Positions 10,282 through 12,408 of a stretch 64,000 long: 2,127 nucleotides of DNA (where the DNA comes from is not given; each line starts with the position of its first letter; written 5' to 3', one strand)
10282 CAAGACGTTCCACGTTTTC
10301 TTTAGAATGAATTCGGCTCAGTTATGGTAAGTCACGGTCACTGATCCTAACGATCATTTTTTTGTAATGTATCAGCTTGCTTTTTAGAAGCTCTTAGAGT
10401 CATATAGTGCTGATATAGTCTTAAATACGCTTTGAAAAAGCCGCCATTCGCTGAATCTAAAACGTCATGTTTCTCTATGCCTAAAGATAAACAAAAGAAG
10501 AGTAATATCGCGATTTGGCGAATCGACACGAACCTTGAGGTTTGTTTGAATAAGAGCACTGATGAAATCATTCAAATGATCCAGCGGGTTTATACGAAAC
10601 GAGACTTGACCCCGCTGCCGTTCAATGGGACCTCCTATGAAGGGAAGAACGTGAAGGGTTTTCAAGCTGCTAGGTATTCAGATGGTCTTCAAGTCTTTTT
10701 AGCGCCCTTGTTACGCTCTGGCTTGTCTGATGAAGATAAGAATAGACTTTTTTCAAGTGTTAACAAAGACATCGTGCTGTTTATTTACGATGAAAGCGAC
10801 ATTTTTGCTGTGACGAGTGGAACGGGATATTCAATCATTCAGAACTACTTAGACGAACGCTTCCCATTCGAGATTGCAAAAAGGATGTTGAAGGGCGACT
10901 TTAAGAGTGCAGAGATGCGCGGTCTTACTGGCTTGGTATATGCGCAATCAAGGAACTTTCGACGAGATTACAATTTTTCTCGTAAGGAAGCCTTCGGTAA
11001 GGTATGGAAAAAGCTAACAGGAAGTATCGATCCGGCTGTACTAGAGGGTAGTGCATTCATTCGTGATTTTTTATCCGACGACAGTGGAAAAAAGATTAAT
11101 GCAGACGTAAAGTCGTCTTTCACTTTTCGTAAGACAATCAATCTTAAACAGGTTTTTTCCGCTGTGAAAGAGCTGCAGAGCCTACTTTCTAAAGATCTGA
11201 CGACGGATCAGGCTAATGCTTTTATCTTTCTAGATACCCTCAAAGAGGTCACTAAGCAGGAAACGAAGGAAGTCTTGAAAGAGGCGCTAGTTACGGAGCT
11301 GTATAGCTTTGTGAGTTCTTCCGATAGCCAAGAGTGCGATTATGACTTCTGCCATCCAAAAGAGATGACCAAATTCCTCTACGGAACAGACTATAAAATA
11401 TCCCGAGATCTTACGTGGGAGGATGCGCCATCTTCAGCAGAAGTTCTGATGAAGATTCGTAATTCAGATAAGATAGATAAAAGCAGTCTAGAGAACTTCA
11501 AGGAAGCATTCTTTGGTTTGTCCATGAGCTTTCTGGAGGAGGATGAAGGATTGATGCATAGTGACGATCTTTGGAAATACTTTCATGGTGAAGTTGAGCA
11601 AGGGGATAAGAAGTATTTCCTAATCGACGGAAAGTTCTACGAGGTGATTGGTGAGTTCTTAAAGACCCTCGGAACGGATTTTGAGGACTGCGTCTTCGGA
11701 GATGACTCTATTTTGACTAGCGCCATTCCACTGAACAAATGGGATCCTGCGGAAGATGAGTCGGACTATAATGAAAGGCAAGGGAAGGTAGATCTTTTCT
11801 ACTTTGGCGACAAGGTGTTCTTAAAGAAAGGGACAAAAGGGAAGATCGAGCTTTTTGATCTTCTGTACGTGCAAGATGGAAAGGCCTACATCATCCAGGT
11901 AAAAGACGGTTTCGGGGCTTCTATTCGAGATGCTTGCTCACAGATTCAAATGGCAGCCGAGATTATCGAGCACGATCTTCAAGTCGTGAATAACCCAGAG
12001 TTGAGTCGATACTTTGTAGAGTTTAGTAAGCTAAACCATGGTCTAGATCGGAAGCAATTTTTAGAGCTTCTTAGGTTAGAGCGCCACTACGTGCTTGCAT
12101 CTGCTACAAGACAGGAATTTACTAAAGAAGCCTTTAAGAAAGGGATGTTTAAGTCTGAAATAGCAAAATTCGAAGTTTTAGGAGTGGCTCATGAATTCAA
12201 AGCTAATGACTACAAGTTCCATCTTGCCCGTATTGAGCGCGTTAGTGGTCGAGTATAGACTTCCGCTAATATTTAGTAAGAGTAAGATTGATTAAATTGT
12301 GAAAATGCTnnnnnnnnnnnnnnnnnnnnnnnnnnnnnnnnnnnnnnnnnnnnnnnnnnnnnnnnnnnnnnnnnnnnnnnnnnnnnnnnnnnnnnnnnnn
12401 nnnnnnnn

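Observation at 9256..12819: Candidate undescribed system: DUF6119/TIGR04141-like protein and a small PD-(D/E)xK protein, facing tandem excisionase-type HTH genes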

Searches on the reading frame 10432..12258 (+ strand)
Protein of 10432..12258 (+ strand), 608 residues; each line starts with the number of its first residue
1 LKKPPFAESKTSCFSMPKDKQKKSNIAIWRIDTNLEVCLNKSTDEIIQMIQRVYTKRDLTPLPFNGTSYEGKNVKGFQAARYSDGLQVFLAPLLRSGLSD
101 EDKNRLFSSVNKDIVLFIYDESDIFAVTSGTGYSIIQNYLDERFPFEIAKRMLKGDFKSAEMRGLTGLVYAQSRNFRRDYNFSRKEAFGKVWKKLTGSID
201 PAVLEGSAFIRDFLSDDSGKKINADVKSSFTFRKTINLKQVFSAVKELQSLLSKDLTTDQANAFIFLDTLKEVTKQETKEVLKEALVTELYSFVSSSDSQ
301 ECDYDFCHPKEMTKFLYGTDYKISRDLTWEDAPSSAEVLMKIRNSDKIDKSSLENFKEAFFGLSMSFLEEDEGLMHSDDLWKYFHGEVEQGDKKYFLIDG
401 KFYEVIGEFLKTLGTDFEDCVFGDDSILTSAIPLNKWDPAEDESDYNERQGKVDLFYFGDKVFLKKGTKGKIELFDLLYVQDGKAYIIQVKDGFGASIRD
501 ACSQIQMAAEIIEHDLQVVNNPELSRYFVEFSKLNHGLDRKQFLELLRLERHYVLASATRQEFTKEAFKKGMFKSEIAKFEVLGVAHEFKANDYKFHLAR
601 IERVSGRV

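Call 3: search_protein_families(library=pfam, proteins=[window:10432-12258:+], max_evalue=0.01)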
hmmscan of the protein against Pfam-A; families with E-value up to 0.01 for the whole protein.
window:10432-12258:+ (608 aa): 2 families
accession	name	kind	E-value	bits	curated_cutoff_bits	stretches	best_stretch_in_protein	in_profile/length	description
PF19614.4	DUF6119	-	2e-23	83.3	27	1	101-493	66-427/524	Family of unknown function (DUF6119)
PF14511.12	RE_EcoO109I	-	0.0035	17.6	22.5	0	466-497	84-115/198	Type II restriction endonuclease EcoO109I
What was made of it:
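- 11758..11904 (+): Putative nuclease core of DUF6119: E428 (helix), D445, E458, D461 (start of a β-strand) and Q474-x-K476 (next β-strand). There is a weak RE_EcoO109I Pfam hit (call 3).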

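Call 4: search_protein_families(library=ncbifam, proteins=[window:10432-12258:+], max_evalue=0.01)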
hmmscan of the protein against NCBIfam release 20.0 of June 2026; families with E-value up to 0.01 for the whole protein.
window:10432-12258:+ (608 aa): 1 family
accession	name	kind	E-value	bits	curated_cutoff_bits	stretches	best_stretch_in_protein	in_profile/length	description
TIGR04141.1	TIGR04141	subfamily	6.3e-19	67.8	35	1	103-497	61-423/516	TIGR04141 family sporadically distributed protein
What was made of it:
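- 10477..12258 (+): DUF6119/TIGR04141 protein, 593 aa. It has an N-terminal α/β region of about 420 aa with unknown function and a C-terminal PD-(D/E)xK-like domain. Pfam and NCBIfam hits are above their cutoffs (calls 3, 4).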

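Call 5: search_protein_families(library=padloc, proteins=[window:10432-12258:+], max_evalue=0.01)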
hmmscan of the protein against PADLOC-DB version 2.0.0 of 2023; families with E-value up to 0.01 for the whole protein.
window:10432-12258:+ (608 aa): 0 families

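Call 6: search_protein_families(library=padloc, proteins=[window:10432-12258:+, window:10477-12258:+], max_evalue=10)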
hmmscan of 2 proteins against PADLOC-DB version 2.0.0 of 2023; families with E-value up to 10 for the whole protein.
window:10432-12258:+ (608 aa): 0 families

window:10477-12258:+ (593 aa): 0 families
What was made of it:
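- Tried and rejected: PADLOC scan of DUF6119 at E ≤ 10: no hit (call 6).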

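Call 23: find_homologous_proteins(query=window:10477-12258:+)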
Query window:10477-12258:+ (593 aa): 63 proteins with E <= 0.001 among 8000 candidates.
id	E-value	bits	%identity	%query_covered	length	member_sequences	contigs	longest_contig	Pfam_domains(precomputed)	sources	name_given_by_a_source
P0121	0.0e+0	1324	100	100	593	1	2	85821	PF19614.5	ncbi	-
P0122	4.3e-233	794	62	99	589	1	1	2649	PF19614.5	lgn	-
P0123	6.9e-220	750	59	99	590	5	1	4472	PF19614.5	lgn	-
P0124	1.5e-216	739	58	99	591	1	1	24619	PF19614.5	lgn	-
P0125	9.5e-215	733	57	99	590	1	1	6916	PF19614.5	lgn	-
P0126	1.5e-213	729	57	99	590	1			PF19614.5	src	-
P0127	2.5e-213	728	57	99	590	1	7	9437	PF19614.5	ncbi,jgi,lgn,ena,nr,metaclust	ncbi:MAG: hypothetical protein A2821_03735 [Candidatus Magasanikbacteria bacterium RIFCSPHIGHO2_01_F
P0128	1.3e-212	726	57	99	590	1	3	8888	PF19614.5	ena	-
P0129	5.8e-211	720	57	99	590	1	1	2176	PF19614.5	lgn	-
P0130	3.1e-208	711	56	99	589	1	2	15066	PF19614.5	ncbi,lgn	-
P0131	4.3e-205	701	55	99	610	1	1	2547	PF19614.5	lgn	-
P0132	3.9e-203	695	54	99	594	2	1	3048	PF19614.5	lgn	-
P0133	2.5e-202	692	55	99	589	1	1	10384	PF19614.5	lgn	-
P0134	3.9e-202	691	54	100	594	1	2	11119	PF19614.5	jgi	-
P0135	3.2e-200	685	55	99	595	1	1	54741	PF19614.5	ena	-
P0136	7.0e-200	684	54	99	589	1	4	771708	PF19614.5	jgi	jgi:uncharacterized protein (TIGR04141 family)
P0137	5.7e-183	628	51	99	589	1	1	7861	PF19614.5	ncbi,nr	ncbi:MAG: TIGR04141 family sporadically distributed protein [Bacteroidetes bacterium]|nr:TIGR04141 f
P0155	1.9e-86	309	32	98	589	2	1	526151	PF19614.5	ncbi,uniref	ncbi:hypothetical protein GCM10009765_03550 [Fodinicola feengrottensis]|uniref:TIGR04141 family spor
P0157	6.3e-83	298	32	98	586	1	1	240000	PF19614.5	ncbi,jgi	jgi:uncharacterized protein (TIGR04141 family)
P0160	8.9e-81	291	33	98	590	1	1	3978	PF19614.5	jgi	jgi:uncharacterized protein (TIGR04141 family)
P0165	5.6e-77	278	33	98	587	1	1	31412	PF19614.5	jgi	jgi:uncharacterized protein (TIGR04141 family)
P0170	4.2e-75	272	32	92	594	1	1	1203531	PF19614.5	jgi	jgi:uncharacterized protein (TIGR04141 family)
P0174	1.5e-72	263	32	98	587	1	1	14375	PF19614.5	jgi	jgi:uncharacterized protein (TIGR04141 family)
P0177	6.5e-71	258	33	97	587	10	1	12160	PF19614.5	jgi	jgi:uncharacterized protein (TIGR04141 family)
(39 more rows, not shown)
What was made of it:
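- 10477..12258 (+): There are 62 homologues of about 590 aa at 30-62% identity (call 23).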

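Call 27: find_related_loci(query=A1, collection=genome_contigs, flank=8000)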
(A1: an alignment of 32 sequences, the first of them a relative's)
Query A1 (593 aa) in genome_contigs; peptide patterns used: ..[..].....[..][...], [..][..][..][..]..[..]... (x = any residue, [..] = any of these).
197 stretches matched a pattern; 23 encode a relative of the query (tblastn E <= 1e-3); 22 distinct loci.
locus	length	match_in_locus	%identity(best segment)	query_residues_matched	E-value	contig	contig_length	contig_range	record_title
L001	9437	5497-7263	57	1-588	0e+0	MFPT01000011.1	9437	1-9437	MAG: Candidatus Magasanikbacteria bacterium RIFCSPHIGHO2_01_FULL_41_23 rifcsphigho2_01_scaffold_27268, whole genome shot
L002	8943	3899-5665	57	1-588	0e+0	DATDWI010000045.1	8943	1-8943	MAG TPA_asm: Candidatus Paceibacterota bacterium isolate SMAG_U8106 k141_2117837, whole genome shotgun sequence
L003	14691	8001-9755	56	1-585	0e+0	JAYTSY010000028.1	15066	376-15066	MAG: bacterium isolate GFS_5288 GFS_5288_27, whole genome shotgun sequence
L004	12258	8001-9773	54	1-588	0e+0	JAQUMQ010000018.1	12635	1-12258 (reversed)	MAG: Actinomycetota bacterium isolate STD1_158 NODE_13204_length_12635_cov_5.349376_Sandtown_D1, whole genome shotgun se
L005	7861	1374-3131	51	4-588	0e+0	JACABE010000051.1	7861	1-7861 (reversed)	MAG: Bacteroidetes bacterium isolate Cfx3-09 MAG09_51, whole genome shotgun sequence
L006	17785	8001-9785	39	5-580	6e-129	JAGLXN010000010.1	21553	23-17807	MAG: Candidatus Parcubacteria bacterium isolate RS_12_54 ZL285.bin.54.fa_10, whole genome shotgun sequence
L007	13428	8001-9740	41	7-586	4e-119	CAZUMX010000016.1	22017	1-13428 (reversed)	MAG TPA_asm: uncultured Candidatus Saccharibacteria bacterium isolate SRP278252_co2_168 genome assembly, contig: NODE_47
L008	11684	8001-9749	39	7-589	4e-118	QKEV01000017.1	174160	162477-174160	MAG: bacterium isolate SZUA-485 scaffold_332, whole genome shotgun sequence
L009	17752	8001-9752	37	6-590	5e-113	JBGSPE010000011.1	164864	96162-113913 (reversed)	MAG: Candidatus Paceibacteria bacterium isolate JTS-AC297 k141_2717708, whole genome shotgun sequence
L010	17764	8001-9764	35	7-592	6e-95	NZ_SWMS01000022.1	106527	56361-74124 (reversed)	Prauserella endophytica strain CGMCC 4.7182 Scaffold22, whole genome shotgun sequence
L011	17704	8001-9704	32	2-567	2e-86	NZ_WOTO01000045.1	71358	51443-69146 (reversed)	Fodinicola feengrottensis strain HKI 0501 47, whole genome shotgun sequence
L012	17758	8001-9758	32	6-589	6e-86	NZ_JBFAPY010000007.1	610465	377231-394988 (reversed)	Asanoa sp. NPDC049475 NPDC049475_95_C11.ctg-0007, whole genome shotgun sequence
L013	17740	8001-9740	32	7-584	5e-83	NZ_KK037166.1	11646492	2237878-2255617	Kutzneria sp. 744 supercont1.1, whole genome shotgun sequence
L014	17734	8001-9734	32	7-584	1e-78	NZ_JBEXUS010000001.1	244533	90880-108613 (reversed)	Nocardia sp. NPDC005978 NPDC005978_279_B11.ctg-0001, whole genome shotgun sequence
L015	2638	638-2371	32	7-584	8e-76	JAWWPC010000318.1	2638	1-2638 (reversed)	MAG: Kribbellaceae bacterium isolate BP_361 scaffold_48766, whole genome shotgun sequence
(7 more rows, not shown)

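Call 36: search_protein_families(library=pfam, alignment_id=A4, max_evalue=0.001)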
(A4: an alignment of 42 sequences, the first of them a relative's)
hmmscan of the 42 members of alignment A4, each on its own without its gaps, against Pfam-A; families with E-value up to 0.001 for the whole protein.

A. member 1, L001:4632-5435:+ (268 aa): 1 family
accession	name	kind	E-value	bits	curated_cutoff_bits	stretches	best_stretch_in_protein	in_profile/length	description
PF19866.4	DUF6339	-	1.6e-41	142.4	23.2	1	71-260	1-174/175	Family of unknown function (DUF6339)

B. families by the number of members that match (of 42 scanned): 22 families
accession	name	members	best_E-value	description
PF18766.7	SWI2_SNF2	2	1.2e-71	SWI2/SNF2 ATPase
PF22679.2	T1R_D3-like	2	8.5e-60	Type I restriction enzyme subunit R domain 3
PF04313.20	HSDR_N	2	2.9e-46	Type I restriction enzyme R protein N terminus (HSDR_N)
PF19866.4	DUF6339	2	1.6e-41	Family of unknown function (DUF6339)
PF04851.21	ResIII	2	2.7e-38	Type III restriction enzyme, res subunit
PF09903.14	DUF2130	1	7.3e-68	Uncharacterized protein conserved in bacteria (DUF2130)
PF12008.13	EcoR124_C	1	3.8e-65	Type I restriction and modification enzyme - subunit R C terminal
PF00459.30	Inositol_P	1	3.6e-53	Inositol monophosphatase family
PF11867.13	T1RH-like_C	1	1.9e-34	Type I restriction enzyme HindI endonuclease subunit-like, C-terminal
PF00239.26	Resolvase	1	2.1e-31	Resolvase, N terminal domain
PF22945.2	LEM-3_GIY-YIG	1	2.1e-20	LEM-3-like GIY-YIG domain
PF01872.23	RibD_C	1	7.6e-19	RibD C-terminal domain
PF09491.16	RE_AlwI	1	3.9e-15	AlwI restriction endonuclease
PF13683.12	rve_3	1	5.5e-14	Integrase core domain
PF01420.25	Methylase_S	1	1.6e-13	Type I restriction modification DNA specificity domain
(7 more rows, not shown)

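Call 41: search_solved_structures(query=A1, max_evalue=10, show_alignments=2)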
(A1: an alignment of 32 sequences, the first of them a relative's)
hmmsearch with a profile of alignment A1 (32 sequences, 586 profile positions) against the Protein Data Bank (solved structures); distinct sequences matched with E-value up to 10: 0.

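Call 49: find_encoding_contigs(protein=P0122, flank=5000, max_places=3)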
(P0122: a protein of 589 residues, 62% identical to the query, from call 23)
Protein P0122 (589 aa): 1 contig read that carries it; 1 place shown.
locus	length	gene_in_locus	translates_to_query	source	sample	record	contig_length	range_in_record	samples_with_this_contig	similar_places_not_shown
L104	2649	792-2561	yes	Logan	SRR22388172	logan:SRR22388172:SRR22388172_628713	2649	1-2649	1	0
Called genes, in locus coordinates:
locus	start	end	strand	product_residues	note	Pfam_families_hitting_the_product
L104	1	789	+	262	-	?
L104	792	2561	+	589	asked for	PF19614:DUF6119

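Call 52: predict_structure(alignment_id=A1)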
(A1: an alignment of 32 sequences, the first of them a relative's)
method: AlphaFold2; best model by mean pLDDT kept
length: 593 residues; sequences in the alignment: 32
mean_pLDDT: 86.7   pTM: 0.77
mean pLDDT of the five models: 86.7, 85.1, 81.0, 80.5, 78.9
residues with pLDDT >= 90: 274; 70-90: 269; 50-70: 42; < 50: 8
segments of 3 or more residues with pLDDT < 50: 1-5
pLDDT, mean of each block of 10 residues (from residue 1): 49 88 91 93 90 92 89 85 85 88 94 87 88 88 82 68 80 79 80 63 64 72 84 89 87 84 92 94 78 86 87 89 92 93 95 86 95 91 91 87 92 96 89 96 88 75 97 94 87 92 90 92 93 97 92 89 91 91 93 45
secondary structure, 60 per line:
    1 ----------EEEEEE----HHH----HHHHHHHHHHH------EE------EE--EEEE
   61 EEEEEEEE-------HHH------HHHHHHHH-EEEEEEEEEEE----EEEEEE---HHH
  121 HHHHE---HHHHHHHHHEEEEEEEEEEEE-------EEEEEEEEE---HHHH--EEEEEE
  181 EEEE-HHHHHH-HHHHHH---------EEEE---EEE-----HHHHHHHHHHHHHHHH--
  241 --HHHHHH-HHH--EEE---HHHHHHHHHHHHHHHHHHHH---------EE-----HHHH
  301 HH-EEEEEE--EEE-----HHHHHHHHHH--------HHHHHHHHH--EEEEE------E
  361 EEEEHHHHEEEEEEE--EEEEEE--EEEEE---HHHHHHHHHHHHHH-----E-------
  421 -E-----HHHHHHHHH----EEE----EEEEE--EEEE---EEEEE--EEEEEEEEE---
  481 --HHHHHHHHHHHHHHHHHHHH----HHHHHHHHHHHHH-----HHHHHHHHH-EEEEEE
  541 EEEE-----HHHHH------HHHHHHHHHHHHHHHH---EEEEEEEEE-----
elements in order: E11-16 H28-38 E57-68 H85-92 E94-104 E109-114 H118-124 H129-137 E138-149 E157-165 H169-172 E175-184 H186-191 H193-198 E208-211 E215-217 H223-238 H243-248 E255-257 H261-280 H297-302 E304-309 E312-314 H320-329 H338-346 E349-353 E360-364 H365-368 E369-375 E378-383 E386-390 H394-407 H428-436 E441-443 E448-452 E455-458 E462-466 E469-477 H483-502 H507-519 H525-533 E535-544 H550-554 H561-576 E580-588
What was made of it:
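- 10477..12258 (+): AF2 model: pLDDT 86.7, pTM 0.77 (call 52).
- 11758..11904 (+): The secondary-structure order H428-436, β, β, β462-466, β469-477, H483-502 matches the canonical PD-(D/E)xK core (call 52).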

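Call 56: fold_search(model_id=the predicted structure, library=pdb)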
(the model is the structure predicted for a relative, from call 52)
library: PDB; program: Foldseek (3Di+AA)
matches with E <= 10: 501; with E <= 0.001: 0
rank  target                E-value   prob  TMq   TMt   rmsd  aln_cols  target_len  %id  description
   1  9dou_A                6.1e-02  0.54  0.11  0.07  13.7       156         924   13  Taeniopygia guttata R2 retrotransposon (R2Tg) initiating target-primed reverse transcription (released 2025-05-21)
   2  4g6u_A                8.9e-02  0.57  0.12  0.27   9.6       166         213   11  CdiA-CT/CdiI toxin and immunity complex from Escherichia coli (released 2012-12-12)
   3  3c2w_H                1.5e-01  0.07  0.11  0.13  20.2       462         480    8  Crystal structure of the photosensory core domain of P. aeruginosa bacteriophytochrome PaBphP in the Pfr state (released 2008-09-23)
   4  8avw_B                1.5e-01  0.04  0.09  0.09  23.4       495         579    8  Cryo-EM structure of DrBphP in Pr state (released 2022-12-21)
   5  8avx_A                2.1e-01  0.05  0.09  0.10  20.3       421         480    7  Cryo-EM structure of DrBphP in Pfr state (released 2022-12-21)
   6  8avw_A                2.1e-01  0.04  0.10  0.10  22.7       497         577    8  Cryo-EM structure of DrBphP in Pr state (released 2022-12-21)
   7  5nm3_C                2.2e-01  0.06  0.12  0.14  22.0       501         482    6  Deinococcus radiodurans BphP PAS-GAF-PHY Y263F mutant, pre-illuminated (released 2018-04-18)
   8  2p14                  2.3e-01  0.35  0.08  0.21  11.5       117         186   10  Crystal structure of small subunit (R.BspD6I2) of the heterodimeric restriction endonuclease R.BspD6I (released 2008-03-11)
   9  5nm3_B                2.3e-01  0.06  0.12  0.14  22.0       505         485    6  Deinococcus radiodurans BphP PAS-GAF-PHY Y263F mutant, pre-illuminated (released 2018-04-18)
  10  9grx_0                2.7e-01  0.41  0.10  0.28   9.6       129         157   12  NDH-PSI-LHCI supercomplex from S. oleracea (released 2025-02-12)
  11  5c5k_C                2.7e-01  0.06  0.08  0.10  18.5       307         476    7  Structure of the Pfr form of a canonical phytochrome (released 2016-02-17)
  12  4o01_D                2.9e-01  0.06  0.10  0.12  22.2       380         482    8  Crystal Structure of D. radiodurans Bacteriophytochrome Photosensory Core Module in its Illuminated Form (released 2014-05-07)
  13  4o01_A                2.9e-01  0.06  0.10  0.12  22.2       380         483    8  Crystal Structure of D. radiodurans Bacteriophytochrome Photosensory Core Module in its Illuminated Form (released 2014-05-07)
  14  4o01_B                2.9e-01  0.06  0.10  0.12  22.2       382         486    8  Crystal Structure of D. radiodurans Bacteriophytochrome Photosensory Core Module in its Illuminated Form (released 2014-05-07)
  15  8sgk_A                2.9e-01  0.06  0.10  0.11  19.3       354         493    8  CryoEM structure of Deinococcus radiodurans BphP photosensory module in Pr state (released 2024-05-22)
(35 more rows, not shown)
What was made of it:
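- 11758..11904 (+): The best, non-significant PDB fold hits are PD-(D/E)xK domains (call 56).
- On PD-(D/E)xK nuclease superfamily (DUF6119 C-terminus): However, the motif is QxK, the PDB Foldseek hits are non-significant (best E 0.06; call 56), and the Pfam RE_EcoO109I hit is below its cutoff (call 3).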

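Call 59: search_protein_families(library=phrogs, proteins=[window:10477-12258:+], max_evalue=0.001)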
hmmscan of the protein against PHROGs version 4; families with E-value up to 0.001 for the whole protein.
window:10477-12258:+ (593 aa): 0 families

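Call 62: search_protein_families(library=padloc, alignment_id=A4, max_evalue=0.00001)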
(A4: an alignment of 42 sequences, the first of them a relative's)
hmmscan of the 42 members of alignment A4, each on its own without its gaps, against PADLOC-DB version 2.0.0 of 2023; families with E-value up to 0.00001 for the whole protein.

A. member 1, L001:4632-5435:+ (268 aa): 4 families
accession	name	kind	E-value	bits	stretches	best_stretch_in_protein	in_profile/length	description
PDLC04586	PDC-M33C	-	1.2e-35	121.2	1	58-265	52-241/247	-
PDLC04587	PDC-M33C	-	5.6e-17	60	1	66-250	58-229/312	-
PDLC04584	PDC-M33C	-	4.3e-12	44.1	1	67-196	62-182/250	-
PDLC04585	PDC-M33C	-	2e-11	42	1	83-165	78-156/346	-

B. families by the number of members that match (of 42 scanned): 109 families (the first 25 are shown)
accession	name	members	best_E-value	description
PDLC03048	REase_I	2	0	Type I restriction enzyme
PDLC03040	REase_I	2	2.1e-179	Type I restriction enzyme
PDLC03043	REase_I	2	3.9e-86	Type I restriction enzyme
PDLC03044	REase_I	2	3e-81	Type I restriction enzyme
PDLC03041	REase_I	2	2.6e-70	Type I restriction enzyme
PDLC03045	REase_I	2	2.1e-65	Type I restriction enzyme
PDLC03046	REase_I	2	5e-59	Type I restriction enzyme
PDLC04586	PDC-M33C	2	1.2e-35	-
PDLC04587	PDC-M33C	2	1.5e-18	-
PDLC04584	PDC-M33C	2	4.3e-12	-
PDLC04585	PDC-M33C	2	2e-11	-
PDLC04582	PDC-M33A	1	9.5e-140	-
PDLC04919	PDC-S13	1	3.9e-106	-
PDLC03422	REase_II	1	2.6e-98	Type II restriction enzyme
PDLC03083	Specificity_I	1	5.3e-88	Type I specificity subunit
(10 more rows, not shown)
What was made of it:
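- Its immediate neighbours are mostly RM or defence genes (call 62).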

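Call 68: search_dna_similar(query=window:10477-12255:+, collection=plasmids, mode=protein, max_rows=15)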
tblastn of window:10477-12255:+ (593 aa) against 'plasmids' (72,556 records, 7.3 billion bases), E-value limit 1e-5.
No match.

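Call 76: search_protein_families(library=pfam, proteins=[L104:1-789:+], max_evalue=1)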
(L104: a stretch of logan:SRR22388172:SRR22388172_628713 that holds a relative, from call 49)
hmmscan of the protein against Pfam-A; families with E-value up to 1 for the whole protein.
L104:1-789:+ (262 aa): 1 family
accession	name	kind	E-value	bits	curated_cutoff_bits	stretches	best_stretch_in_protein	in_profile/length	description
PF24062.1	DUF7362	-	0.29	11.7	27.6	1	45-103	19-77/163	Domain of unknown function (DUF7362)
